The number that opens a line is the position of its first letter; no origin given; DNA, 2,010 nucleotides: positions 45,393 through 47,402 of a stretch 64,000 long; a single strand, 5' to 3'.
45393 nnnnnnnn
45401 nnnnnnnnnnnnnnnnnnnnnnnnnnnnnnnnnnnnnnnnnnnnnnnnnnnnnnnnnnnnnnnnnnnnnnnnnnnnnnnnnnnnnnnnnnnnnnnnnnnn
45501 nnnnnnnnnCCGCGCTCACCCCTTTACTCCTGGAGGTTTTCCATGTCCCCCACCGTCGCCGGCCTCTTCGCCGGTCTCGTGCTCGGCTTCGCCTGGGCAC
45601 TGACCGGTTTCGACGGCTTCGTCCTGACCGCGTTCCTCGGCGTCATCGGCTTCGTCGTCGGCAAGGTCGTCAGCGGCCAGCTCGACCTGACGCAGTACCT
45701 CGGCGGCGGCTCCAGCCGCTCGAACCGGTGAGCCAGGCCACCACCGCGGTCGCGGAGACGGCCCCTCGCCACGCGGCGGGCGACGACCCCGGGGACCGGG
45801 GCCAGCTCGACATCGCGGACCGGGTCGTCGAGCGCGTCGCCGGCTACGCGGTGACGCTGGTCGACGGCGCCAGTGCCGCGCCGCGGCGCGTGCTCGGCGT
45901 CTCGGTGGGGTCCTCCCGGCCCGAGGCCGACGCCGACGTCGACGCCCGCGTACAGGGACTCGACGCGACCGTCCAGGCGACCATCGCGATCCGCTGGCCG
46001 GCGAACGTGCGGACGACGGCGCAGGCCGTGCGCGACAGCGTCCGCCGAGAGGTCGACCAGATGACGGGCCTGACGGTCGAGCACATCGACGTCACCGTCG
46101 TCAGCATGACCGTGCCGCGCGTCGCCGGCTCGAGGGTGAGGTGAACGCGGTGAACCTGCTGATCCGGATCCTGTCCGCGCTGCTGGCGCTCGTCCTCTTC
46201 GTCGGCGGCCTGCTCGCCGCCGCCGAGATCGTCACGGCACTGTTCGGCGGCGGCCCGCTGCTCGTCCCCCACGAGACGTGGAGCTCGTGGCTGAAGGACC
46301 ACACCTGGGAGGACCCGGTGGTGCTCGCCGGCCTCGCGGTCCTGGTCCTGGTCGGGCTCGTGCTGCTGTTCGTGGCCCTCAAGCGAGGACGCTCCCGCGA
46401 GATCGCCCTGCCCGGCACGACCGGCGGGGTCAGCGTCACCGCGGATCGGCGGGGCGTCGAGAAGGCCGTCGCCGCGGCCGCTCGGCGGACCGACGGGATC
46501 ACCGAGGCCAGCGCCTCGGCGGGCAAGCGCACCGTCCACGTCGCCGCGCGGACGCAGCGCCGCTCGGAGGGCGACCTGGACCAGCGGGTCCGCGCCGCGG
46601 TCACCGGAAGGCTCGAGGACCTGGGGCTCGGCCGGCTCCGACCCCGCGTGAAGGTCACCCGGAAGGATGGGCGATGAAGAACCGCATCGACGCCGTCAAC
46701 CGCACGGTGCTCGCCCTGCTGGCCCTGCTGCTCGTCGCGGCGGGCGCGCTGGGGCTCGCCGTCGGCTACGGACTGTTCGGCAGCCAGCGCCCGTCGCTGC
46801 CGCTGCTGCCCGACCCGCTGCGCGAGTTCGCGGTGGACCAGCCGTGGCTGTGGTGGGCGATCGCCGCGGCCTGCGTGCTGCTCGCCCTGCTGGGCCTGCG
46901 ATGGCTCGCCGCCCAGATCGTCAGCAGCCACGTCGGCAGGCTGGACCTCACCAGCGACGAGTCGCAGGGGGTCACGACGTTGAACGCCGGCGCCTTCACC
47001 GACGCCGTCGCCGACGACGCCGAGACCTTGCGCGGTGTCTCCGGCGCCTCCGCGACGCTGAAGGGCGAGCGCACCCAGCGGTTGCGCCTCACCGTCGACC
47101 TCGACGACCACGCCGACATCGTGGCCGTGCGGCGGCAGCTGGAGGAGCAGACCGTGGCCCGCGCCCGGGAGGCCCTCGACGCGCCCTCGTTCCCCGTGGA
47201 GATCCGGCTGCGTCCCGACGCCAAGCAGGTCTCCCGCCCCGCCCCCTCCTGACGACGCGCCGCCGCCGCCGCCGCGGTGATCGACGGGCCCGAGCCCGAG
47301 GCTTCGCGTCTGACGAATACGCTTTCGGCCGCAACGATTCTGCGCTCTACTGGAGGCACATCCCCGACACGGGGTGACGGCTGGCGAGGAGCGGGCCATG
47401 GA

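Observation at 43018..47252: ECF sigma factor coupled to a ZAS::Asp23 fusion protein, facing a seven-gene Asp23/DUF2273/DUF6286/AmaP operon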

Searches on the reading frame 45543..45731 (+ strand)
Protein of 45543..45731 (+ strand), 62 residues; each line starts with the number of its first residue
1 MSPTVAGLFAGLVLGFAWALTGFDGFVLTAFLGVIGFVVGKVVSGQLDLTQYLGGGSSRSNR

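Call 5: search_protein_families(library=pfam, max_evalue=0.1, proteins=[window:45543-45731:+])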
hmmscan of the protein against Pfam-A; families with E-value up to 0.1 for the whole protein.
window:45543-45731:+ (62 aa): 1 family
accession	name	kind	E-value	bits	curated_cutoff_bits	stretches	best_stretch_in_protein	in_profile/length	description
PF10031.14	DUF2273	-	0.038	14.5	25.4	1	6-43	10-47/48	Small integral membrane protein (DUF2273)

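Call 6: search_protein_families(library=ncbifam, max_evalue=0.1, proteins=[window:45543-45731:+])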
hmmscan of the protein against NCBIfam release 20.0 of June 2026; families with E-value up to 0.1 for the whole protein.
window:45543-45731:+ (62 aa): 1 family
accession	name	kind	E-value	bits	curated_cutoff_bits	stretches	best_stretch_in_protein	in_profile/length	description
NF007771.0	PRK10457.1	equivalog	0.0033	17.9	129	1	4-49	7-52/82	hypothetical protein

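Call 7: search_protein_families(library=pfam, max_evalue=10, proteins=[window:45543-45731:+])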
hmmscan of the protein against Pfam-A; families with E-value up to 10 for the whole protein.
window:45543-45731:+ (62 aa): 2 families
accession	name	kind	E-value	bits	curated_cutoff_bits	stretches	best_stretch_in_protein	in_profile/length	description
PF10031.14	DUF2273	-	0.038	14.5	25.4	1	6-43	10-47/48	Small integral membrane protein (DUF2273)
PF19382.4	DUF5957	-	1.3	9.5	23.8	2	4-17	5-18/59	Family of unknown function (DUF5957)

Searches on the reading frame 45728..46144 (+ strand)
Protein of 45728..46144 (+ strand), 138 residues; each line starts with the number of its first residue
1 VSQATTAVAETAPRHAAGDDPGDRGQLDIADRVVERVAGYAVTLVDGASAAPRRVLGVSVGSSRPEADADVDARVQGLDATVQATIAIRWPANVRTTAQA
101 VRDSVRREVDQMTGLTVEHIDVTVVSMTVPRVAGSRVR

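Call 5: search_protein_families(library=pfam, max_evalue=0.1, proteins=[window:45728-46144:+])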
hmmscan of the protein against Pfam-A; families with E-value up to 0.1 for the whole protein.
window:45728-46144:+ (138 aa): 1 family
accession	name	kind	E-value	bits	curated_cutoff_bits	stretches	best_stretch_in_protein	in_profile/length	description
PF03780.18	Asp23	-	7.2e-14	52.6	28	1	24-126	2-106/108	Asp23 family, cell envelope-related function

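Call 6: search_protein_families(library=ncbifam, max_evalue=0.1, proteins=[window:45728-46144:+])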
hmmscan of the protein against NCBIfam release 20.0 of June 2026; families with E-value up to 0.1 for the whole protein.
window:45728-46144:+ (138 aa): 1 family
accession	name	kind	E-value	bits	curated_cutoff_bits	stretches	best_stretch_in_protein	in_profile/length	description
NF033218.1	anchor_AmaP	equivalog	0.0016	18.2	55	1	68-124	110-166/166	alkaline shock response membrane anchor protein AmaP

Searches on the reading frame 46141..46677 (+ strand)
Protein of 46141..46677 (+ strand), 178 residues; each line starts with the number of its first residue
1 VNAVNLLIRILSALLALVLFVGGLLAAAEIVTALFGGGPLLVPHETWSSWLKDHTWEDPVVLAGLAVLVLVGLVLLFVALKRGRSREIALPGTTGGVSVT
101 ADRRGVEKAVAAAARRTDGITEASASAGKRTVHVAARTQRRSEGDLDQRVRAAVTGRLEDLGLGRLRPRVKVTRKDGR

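Call 5: search_protein_families(library=pfam, max_evalue=0.1, proteins=[window:46141-46677:+])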
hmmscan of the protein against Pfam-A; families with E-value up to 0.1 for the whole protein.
window:46141-46677:+ (178 aa): 1 family
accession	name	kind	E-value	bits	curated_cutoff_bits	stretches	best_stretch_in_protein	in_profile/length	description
PF19803.4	DUF6286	-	1.7e-19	70.7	35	1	70-173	1-106/108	Family of unknown function (DUF6286)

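Call 6: search_protein_families(library=ncbifam, max_evalue=0.1, proteins=[window:46141-46677:+])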
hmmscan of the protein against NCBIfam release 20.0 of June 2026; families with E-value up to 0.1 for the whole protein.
window:46141-46677:+ (178 aa): 1 family
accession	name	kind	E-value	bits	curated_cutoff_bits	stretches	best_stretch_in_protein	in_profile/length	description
NF033218.1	anchor_AmaP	equivalog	1.4e-12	47.7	55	1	7-147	4-137/166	alkaline shock response membrane anchor protein AmaP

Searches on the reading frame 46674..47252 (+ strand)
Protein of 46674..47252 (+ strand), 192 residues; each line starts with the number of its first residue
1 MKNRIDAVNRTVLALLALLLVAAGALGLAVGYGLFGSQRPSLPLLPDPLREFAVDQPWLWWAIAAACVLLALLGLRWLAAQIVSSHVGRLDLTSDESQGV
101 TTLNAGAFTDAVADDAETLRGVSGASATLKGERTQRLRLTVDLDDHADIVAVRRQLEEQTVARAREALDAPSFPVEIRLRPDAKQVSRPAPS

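Call 5: search_protein_families(library=pfam, max_evalue=0.1, proteins=[window:46674-47252:+])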
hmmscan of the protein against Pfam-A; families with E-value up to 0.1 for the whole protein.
window:46674-47252:+ (192 aa): 3 families
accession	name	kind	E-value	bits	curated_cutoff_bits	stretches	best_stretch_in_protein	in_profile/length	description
PF11772.13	EpuA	-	0.00024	21.1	27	1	16-41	4-29/46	DNA-directed RNA polymerase subunit beta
PF19803.4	DUF6286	-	0.0016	19.3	35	1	72-166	1-94/108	Family of unknown function (DUF6286)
PF15671.10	PRR18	-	0.0055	16.9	27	1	105-181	74-150/266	Proline-rich protein family 18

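Call 6: search_protein_families(library=ncbifam, max_evalue=0.1, proteins=[window:46674-47252:+])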
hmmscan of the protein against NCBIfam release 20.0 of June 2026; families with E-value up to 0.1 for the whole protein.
window:46674-47252:+ (192 aa): 1 family
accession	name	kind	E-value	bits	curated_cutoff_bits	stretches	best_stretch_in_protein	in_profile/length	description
NF033218.1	anchor_AmaP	equivalog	8.6e-18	64.6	55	1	8-179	4-166/166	alkaline shock response membrane anchor protein AmaP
